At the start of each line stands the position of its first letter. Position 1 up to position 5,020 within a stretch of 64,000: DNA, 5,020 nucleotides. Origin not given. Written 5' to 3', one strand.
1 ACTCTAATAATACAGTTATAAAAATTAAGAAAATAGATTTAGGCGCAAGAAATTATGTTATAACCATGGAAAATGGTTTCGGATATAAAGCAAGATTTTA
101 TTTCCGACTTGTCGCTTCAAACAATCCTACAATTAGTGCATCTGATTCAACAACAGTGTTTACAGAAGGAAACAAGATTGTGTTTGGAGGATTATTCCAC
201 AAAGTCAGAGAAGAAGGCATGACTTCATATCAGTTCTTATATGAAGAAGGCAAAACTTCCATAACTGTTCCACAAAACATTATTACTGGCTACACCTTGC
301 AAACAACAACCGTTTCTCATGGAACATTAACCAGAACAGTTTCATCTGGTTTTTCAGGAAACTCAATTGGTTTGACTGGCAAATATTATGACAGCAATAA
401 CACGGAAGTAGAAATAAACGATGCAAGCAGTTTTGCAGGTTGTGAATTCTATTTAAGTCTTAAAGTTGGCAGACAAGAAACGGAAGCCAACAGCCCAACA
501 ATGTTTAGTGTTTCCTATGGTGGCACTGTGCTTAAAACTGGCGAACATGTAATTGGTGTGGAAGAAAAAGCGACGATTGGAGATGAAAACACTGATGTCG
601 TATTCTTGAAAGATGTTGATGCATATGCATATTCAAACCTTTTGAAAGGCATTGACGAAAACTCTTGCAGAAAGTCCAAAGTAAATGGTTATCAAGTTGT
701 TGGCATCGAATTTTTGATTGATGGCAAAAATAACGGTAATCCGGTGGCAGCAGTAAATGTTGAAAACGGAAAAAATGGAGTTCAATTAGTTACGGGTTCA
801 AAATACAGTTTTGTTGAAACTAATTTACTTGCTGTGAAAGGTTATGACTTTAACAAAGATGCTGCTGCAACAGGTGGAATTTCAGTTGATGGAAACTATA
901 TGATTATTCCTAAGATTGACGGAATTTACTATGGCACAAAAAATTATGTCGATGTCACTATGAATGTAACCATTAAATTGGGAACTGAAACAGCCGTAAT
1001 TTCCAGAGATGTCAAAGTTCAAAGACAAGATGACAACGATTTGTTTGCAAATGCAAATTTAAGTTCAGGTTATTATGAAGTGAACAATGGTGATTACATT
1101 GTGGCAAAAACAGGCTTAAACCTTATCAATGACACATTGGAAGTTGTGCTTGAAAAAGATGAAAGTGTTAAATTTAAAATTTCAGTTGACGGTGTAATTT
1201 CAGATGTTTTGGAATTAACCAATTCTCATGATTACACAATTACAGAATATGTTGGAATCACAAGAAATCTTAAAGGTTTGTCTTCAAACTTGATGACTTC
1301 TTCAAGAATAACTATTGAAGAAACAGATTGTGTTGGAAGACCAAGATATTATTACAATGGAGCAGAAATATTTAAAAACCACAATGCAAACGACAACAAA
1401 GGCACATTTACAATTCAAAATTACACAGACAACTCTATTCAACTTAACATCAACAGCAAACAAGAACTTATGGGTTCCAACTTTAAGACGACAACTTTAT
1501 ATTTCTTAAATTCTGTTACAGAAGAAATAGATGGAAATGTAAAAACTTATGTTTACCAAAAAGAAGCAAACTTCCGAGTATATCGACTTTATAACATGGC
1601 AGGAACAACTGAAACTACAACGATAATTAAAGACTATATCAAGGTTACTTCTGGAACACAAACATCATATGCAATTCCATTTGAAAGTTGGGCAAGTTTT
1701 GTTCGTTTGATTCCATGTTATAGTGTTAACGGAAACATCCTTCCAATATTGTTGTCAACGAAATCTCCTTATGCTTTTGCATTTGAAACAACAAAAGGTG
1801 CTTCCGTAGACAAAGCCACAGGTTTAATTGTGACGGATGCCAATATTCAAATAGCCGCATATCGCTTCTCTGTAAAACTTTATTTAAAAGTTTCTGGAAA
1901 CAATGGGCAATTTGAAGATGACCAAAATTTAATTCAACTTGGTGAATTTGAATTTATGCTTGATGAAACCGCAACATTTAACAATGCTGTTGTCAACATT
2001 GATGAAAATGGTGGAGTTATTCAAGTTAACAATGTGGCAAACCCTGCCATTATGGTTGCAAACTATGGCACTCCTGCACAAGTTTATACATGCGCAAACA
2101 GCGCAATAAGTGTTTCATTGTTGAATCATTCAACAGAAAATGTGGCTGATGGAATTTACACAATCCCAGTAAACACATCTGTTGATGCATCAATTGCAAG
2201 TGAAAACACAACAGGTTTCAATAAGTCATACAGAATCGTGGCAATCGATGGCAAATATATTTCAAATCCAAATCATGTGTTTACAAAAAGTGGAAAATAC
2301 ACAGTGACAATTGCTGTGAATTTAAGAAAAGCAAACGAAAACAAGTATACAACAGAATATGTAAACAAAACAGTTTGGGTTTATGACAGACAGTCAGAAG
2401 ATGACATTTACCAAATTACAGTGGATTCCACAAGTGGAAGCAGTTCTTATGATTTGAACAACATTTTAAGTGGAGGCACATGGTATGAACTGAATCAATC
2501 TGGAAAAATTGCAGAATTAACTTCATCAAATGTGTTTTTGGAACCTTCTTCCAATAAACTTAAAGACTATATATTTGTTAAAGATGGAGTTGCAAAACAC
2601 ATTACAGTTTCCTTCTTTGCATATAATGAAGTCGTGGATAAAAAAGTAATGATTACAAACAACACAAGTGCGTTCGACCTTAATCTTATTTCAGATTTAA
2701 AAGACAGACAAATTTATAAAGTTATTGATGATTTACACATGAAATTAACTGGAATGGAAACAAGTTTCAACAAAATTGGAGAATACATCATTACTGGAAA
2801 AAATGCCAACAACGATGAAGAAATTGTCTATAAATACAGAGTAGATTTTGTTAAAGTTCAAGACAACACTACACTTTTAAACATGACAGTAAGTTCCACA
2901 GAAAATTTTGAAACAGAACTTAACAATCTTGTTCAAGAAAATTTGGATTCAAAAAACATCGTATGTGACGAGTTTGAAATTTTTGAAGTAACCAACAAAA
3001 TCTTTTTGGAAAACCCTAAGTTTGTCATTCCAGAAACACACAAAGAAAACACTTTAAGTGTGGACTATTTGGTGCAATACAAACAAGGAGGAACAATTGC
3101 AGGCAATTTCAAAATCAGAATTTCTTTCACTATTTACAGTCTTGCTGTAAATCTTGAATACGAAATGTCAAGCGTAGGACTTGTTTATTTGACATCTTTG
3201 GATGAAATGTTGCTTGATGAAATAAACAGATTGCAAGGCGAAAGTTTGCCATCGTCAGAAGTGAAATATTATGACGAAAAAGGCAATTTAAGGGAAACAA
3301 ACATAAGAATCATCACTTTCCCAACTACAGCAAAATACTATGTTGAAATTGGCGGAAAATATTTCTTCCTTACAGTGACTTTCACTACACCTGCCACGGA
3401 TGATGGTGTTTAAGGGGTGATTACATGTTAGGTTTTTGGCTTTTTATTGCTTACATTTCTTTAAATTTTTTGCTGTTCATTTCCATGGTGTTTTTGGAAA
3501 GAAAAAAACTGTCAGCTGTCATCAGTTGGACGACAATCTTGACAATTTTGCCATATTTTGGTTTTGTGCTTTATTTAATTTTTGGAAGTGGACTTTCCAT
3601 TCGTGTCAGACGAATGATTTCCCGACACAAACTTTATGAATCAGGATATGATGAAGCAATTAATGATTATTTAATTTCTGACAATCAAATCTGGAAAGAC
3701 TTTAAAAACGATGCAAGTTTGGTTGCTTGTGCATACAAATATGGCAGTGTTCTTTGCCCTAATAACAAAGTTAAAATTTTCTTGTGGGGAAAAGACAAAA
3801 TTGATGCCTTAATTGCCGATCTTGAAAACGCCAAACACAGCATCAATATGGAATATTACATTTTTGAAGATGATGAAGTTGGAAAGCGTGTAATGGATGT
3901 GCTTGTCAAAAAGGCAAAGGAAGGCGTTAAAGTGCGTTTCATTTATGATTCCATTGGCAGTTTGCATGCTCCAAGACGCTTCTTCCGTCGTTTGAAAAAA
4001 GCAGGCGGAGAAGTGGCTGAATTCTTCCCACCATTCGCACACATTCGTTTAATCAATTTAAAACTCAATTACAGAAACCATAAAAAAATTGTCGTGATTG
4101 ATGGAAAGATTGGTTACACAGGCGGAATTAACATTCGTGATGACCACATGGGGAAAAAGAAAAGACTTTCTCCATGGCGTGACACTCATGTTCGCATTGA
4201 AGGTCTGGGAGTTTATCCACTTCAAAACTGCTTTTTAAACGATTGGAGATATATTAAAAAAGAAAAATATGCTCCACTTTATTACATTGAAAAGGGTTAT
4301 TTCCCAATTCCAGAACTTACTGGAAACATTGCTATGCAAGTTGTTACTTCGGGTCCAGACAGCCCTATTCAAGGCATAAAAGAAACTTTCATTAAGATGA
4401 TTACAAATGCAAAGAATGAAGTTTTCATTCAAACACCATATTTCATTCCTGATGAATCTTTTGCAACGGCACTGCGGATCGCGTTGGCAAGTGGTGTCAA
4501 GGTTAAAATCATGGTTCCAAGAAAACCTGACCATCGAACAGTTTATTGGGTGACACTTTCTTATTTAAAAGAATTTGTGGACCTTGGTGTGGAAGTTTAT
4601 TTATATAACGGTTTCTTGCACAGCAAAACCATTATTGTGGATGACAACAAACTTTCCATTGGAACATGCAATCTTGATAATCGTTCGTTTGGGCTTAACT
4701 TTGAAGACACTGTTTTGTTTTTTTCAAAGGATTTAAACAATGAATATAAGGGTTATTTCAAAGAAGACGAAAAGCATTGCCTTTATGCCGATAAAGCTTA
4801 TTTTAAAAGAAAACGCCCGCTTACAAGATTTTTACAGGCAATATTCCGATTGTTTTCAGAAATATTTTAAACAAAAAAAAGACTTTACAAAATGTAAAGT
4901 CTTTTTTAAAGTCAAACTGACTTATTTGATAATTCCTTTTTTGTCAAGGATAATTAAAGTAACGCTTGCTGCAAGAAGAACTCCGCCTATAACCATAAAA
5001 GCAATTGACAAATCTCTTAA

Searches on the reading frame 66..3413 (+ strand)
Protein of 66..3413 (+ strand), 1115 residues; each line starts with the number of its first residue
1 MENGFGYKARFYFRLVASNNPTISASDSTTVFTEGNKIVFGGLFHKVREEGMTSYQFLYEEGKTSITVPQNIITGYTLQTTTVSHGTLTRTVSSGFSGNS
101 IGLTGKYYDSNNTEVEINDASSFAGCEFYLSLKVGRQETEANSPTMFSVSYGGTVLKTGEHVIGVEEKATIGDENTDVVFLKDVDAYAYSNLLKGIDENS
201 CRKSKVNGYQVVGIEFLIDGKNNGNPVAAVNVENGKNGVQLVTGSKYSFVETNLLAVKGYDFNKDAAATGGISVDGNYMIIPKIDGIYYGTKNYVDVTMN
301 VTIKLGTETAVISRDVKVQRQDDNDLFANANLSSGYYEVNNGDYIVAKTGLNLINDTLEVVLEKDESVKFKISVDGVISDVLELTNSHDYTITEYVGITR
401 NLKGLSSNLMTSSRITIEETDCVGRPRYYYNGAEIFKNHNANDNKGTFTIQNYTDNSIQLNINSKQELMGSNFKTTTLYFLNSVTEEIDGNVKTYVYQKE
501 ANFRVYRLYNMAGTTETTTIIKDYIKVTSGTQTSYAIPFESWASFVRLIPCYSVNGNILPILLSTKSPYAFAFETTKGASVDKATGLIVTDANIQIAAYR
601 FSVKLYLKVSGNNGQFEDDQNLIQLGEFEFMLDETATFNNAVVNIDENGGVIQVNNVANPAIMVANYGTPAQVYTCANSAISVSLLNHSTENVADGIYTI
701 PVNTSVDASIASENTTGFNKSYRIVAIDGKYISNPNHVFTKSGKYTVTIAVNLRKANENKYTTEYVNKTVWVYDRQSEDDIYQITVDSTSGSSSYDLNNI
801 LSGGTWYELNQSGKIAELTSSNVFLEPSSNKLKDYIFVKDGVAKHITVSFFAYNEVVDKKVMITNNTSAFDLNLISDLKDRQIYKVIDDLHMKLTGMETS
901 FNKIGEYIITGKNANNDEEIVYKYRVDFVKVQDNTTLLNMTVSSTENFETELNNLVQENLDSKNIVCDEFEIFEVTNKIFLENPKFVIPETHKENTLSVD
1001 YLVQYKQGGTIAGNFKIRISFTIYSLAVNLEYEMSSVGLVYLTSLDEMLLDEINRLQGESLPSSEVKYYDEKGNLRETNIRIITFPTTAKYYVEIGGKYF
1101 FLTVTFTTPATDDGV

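Call 12: search_protein_families(library=pfam, proteins=[window:66-3413:+], max_evalue=0.01)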
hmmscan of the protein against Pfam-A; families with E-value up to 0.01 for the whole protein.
window:66-3413:+ (1115 aa): 1 family
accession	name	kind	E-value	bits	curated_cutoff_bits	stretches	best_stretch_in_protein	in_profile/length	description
PF18911.6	PKD_4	-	0.0002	21.8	27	0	733-760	50-77/85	PKD domain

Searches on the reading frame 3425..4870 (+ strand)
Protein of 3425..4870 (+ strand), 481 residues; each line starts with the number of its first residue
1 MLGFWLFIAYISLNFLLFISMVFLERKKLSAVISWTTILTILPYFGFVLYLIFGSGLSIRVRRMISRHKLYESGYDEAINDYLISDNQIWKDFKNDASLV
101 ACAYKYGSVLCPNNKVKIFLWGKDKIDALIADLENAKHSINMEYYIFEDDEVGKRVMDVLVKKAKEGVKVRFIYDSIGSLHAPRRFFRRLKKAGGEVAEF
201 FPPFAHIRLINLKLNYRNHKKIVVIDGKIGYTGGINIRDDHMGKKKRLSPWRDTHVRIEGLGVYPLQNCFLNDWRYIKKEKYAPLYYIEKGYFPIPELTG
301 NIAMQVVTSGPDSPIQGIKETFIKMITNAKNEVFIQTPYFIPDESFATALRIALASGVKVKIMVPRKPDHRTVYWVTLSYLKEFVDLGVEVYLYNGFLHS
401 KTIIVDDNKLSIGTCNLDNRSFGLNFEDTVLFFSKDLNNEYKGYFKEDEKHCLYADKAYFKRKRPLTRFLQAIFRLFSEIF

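Call 12: search_protein_families(library=pfam, proteins=[window:3425-4870:+], max_evalue=0.01)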
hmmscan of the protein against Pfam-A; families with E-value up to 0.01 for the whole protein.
window:3425-4870:+ (481 aa): 4 families
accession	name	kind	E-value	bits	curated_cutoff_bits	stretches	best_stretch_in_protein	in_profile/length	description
PF13091.12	PLDc_2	-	1.4e-44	151.6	27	2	323-448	2-131/132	PLD-like domain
PF00614.28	PLDc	-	1.4e-11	44.3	21.9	2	215-239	2-26/28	Phospholipase D Active site motif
PF13396.11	PLDc_N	-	5.9e-06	26.6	23.3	1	13-54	2-41/42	Phospholipase_D-nuclease N-terminal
PF11495.14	Regulator_TrmB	-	0.0037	17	22.2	0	317-371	10-63/233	Archaeal transcriptional regulator TrmB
